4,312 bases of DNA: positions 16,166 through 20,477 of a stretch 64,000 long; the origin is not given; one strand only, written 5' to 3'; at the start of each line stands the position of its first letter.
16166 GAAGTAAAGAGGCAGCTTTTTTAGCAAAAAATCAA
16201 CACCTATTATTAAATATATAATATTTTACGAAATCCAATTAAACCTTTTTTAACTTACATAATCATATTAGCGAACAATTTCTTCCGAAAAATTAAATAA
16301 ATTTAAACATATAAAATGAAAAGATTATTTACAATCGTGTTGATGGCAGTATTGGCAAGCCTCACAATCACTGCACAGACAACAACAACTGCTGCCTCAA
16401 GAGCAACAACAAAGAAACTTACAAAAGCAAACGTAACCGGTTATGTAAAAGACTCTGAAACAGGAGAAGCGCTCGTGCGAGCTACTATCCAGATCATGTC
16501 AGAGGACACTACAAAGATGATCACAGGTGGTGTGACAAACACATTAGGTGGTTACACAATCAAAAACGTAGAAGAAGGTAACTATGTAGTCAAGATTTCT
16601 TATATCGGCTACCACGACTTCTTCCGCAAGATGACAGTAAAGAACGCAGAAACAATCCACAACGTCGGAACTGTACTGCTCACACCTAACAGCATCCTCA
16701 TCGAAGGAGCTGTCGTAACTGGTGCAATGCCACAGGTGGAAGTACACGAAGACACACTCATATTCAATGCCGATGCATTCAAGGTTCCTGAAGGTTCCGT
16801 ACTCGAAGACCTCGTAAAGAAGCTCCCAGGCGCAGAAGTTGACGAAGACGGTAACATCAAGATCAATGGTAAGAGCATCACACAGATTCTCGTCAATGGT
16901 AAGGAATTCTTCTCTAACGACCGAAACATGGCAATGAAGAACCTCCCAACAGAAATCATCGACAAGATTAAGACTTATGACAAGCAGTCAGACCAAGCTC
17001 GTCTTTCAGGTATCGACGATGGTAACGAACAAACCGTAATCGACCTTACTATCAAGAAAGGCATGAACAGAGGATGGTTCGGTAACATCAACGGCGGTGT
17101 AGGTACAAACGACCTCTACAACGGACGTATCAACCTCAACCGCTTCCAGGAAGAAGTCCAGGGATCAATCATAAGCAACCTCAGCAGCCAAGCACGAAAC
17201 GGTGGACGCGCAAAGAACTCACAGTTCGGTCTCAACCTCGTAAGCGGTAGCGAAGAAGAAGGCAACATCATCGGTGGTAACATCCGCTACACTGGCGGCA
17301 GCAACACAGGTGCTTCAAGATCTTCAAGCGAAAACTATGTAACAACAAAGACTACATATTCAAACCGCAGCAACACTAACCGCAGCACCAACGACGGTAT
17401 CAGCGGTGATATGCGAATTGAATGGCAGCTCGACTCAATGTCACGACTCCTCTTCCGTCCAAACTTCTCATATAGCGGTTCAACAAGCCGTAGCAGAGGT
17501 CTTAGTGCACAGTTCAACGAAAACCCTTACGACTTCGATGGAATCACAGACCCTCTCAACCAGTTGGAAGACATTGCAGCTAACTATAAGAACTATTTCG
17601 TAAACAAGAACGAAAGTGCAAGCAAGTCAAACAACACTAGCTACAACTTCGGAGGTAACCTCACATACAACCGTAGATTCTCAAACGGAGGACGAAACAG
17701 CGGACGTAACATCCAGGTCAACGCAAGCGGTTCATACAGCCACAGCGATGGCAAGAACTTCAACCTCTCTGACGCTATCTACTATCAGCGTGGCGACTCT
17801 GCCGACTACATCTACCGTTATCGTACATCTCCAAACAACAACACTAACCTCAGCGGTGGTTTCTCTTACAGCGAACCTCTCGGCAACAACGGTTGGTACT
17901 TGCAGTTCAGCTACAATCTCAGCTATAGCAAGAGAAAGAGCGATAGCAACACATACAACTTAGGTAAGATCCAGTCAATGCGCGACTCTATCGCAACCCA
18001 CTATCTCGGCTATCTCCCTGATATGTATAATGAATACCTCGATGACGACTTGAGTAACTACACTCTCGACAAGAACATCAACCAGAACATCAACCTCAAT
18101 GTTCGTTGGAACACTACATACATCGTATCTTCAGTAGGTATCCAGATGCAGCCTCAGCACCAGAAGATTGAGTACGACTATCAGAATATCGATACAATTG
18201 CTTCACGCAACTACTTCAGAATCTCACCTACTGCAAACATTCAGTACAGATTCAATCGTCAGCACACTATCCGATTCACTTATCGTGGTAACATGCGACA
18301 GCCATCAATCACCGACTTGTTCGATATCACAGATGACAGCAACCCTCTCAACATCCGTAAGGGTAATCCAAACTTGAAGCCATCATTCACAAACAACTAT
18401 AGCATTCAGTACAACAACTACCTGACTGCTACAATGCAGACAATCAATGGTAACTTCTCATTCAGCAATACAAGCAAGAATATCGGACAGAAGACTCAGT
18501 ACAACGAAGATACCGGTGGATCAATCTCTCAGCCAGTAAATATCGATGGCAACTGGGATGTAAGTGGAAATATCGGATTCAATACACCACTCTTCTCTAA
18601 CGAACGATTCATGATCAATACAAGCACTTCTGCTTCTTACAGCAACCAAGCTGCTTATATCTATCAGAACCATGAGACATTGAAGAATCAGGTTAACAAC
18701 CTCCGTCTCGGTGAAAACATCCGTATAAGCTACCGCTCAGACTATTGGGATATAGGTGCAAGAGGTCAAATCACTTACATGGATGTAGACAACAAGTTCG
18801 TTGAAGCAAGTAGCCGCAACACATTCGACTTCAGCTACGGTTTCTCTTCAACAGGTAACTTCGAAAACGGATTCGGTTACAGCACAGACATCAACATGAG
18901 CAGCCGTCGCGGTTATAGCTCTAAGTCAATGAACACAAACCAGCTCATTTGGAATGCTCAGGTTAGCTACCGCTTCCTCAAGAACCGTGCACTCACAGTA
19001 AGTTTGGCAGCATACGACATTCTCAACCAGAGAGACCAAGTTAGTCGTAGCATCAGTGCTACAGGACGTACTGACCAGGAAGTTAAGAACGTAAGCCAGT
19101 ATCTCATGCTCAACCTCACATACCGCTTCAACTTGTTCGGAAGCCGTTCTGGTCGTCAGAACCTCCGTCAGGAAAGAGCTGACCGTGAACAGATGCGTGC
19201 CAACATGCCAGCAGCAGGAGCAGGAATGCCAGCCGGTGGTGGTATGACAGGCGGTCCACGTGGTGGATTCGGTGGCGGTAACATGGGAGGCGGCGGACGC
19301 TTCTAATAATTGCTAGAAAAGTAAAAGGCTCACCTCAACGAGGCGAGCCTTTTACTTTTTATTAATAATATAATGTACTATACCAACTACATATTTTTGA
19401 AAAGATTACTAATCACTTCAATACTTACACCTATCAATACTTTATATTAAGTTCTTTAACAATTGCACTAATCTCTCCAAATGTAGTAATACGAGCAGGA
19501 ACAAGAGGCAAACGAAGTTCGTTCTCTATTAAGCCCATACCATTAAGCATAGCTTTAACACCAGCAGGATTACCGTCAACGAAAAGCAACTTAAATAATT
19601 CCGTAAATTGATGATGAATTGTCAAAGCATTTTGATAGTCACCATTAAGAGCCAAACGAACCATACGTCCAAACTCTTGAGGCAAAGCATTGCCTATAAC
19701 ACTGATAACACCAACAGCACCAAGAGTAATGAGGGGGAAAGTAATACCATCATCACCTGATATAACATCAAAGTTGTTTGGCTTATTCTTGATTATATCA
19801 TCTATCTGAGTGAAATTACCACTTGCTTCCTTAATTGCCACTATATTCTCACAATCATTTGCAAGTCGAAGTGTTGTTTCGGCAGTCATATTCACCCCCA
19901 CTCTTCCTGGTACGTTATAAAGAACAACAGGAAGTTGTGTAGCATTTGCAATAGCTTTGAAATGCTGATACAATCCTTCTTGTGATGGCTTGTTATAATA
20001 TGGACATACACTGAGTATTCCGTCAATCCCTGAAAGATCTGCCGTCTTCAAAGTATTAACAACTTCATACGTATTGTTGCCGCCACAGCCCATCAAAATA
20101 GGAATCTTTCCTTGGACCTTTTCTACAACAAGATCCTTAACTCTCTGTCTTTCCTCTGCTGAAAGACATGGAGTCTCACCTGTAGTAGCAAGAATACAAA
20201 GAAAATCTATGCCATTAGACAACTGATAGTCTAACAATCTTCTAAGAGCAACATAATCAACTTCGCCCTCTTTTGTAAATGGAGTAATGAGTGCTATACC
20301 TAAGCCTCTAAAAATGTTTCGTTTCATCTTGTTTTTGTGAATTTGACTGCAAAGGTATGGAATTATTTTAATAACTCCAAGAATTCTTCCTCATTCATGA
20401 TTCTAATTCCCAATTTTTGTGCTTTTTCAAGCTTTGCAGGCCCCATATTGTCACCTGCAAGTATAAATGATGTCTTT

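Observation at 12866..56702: Dispersed, modular family of tandem arrays with a strict 21-22 bp period, usually four units, each unit carrying a small dyad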

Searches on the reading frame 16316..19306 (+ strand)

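Call 45: search_protein_families(library=pfam, proteins=[window:16316-19306:+])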
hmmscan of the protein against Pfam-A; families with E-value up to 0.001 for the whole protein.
window:16316-19306:+ (996 aa): 5 families
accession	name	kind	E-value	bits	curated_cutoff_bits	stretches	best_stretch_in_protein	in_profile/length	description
PF14905.12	OMP_b-brl_3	-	1.7e-27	97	27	2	466-806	8-330/408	Outer membrane protein beta-barrel family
PF13715.12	CarbopepD_reg_2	-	1.4e-11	44.7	32.2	1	40-130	1-84/88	CarboxypepD_reg-like domain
PF13620.12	CarboxypepD_reg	-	5.2e-11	43.2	32.3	1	40-113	2-74/82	Carboxypeptidase regulatory-like domain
PF08308.17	PEGA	-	0.00037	20.8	20.8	0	81-115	28-62/71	PEGA domain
PF17802.7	SpaA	-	0.00055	20.5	23.1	0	41-93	4-57/91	Prealbumin-like fold domain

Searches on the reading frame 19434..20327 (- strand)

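Call 45: search_protein_families(library=pfam, proteins=[window:19434-20327:-])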
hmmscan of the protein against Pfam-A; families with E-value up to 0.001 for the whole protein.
window:19434-20327:- (297 aa): 1 family
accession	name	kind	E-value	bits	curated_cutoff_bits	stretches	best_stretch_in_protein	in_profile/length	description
PF00701.28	DHDPS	-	3.1e-87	292.4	22.1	1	6-292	2-288/289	Dihydrodipicolinate synthetase family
